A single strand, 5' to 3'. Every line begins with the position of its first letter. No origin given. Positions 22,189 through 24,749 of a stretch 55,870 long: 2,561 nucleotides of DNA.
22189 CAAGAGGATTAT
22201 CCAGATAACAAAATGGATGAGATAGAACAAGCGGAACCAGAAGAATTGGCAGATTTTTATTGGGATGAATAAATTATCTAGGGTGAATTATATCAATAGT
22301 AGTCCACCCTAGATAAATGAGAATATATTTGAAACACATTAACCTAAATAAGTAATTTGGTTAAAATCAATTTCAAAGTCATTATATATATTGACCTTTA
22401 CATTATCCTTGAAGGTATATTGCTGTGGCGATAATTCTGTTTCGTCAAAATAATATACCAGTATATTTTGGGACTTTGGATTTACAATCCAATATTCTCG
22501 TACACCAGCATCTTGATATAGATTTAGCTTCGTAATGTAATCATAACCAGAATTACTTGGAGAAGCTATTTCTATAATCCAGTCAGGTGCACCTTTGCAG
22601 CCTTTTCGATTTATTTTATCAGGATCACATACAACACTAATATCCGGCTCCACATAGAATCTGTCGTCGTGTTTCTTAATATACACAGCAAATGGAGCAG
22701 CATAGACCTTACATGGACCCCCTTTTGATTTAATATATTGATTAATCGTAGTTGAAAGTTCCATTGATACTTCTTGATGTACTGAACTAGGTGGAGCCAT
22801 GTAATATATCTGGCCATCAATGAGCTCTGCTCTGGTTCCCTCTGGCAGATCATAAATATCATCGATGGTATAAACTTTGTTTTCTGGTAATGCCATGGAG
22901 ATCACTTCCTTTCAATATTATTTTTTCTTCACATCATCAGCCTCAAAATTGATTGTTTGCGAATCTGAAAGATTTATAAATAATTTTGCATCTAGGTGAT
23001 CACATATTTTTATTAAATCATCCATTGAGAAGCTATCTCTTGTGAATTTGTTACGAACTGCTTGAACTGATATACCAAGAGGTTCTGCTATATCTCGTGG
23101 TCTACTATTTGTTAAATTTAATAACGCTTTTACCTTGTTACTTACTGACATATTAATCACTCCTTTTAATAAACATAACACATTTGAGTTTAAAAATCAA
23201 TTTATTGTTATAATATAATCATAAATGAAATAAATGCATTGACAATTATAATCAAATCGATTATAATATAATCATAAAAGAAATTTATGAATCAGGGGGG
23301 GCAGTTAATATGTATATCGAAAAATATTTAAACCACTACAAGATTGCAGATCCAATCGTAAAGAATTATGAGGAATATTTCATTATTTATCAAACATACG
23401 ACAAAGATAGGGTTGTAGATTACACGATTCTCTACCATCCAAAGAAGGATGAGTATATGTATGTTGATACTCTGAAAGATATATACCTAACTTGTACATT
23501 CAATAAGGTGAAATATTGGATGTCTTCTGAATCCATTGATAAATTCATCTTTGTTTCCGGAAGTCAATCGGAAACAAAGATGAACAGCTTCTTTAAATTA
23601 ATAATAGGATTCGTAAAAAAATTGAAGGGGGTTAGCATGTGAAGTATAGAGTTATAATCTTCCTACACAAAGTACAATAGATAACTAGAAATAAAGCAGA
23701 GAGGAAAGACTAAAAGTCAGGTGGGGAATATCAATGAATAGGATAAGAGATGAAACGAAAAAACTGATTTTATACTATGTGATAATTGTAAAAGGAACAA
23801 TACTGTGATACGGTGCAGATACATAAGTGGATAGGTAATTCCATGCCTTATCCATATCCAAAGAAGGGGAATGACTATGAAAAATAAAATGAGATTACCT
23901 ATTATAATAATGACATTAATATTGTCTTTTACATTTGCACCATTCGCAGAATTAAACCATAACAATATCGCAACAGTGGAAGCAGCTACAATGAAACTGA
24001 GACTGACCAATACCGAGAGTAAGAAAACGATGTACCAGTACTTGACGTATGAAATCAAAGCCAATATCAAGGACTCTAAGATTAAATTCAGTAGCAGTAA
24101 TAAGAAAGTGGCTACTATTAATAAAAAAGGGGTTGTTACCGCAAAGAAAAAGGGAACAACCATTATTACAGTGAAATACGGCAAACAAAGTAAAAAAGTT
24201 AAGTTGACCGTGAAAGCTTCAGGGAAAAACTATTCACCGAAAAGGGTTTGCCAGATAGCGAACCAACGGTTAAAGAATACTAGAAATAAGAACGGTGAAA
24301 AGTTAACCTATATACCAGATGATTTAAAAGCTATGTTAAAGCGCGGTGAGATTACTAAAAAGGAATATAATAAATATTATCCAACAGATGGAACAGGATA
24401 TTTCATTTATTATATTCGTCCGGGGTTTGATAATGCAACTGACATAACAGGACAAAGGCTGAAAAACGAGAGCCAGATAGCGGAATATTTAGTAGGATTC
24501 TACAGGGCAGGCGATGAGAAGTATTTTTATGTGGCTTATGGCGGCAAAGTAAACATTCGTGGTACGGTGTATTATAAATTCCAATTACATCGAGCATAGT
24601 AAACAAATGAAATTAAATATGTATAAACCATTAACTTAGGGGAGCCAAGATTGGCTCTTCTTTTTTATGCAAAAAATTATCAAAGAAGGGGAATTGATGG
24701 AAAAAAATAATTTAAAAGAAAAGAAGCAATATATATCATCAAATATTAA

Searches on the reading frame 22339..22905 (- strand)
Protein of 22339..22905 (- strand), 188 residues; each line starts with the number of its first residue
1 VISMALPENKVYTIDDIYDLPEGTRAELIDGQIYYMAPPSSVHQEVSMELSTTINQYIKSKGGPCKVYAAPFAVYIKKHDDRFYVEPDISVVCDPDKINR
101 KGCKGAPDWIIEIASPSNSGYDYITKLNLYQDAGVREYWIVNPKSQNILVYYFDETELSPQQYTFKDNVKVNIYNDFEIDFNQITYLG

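Call 56: search_protein_families(library=pfam, proteins=[window:22339-22905:-], max_evalue=0.001)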
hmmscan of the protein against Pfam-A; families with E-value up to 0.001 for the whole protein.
window:22339-22905:- (188 aa): 1 family
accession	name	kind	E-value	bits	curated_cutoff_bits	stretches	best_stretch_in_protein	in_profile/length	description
PF05685.18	Uma2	-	4.4e-37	127.6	27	1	16-178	3-168/172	Putative restriction endonuclease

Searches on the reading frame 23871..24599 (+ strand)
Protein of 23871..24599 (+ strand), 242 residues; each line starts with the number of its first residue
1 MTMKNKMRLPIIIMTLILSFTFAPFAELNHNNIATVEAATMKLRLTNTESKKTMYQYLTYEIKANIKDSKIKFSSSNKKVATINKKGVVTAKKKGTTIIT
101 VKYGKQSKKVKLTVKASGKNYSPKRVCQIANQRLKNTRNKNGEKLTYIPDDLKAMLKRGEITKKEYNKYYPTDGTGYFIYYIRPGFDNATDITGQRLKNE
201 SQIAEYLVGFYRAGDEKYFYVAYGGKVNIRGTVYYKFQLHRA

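Call 56: search_protein_families(library=pfam, proteins=[window:23871-24599:+], max_evalue=0.001)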
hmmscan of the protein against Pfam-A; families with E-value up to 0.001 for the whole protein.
window:23871-24599:+ (242 aa): 2 families
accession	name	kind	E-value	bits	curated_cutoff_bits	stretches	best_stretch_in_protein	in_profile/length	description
PF02368.24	Big_2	-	5.6e-08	33.1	22.8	1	60-114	25-79/79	Bacterial Ig-like domain (group 2)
PF22359.2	Big-like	-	2.7e-06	28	27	1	79-116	11-48/48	Bacterial Ig-like domain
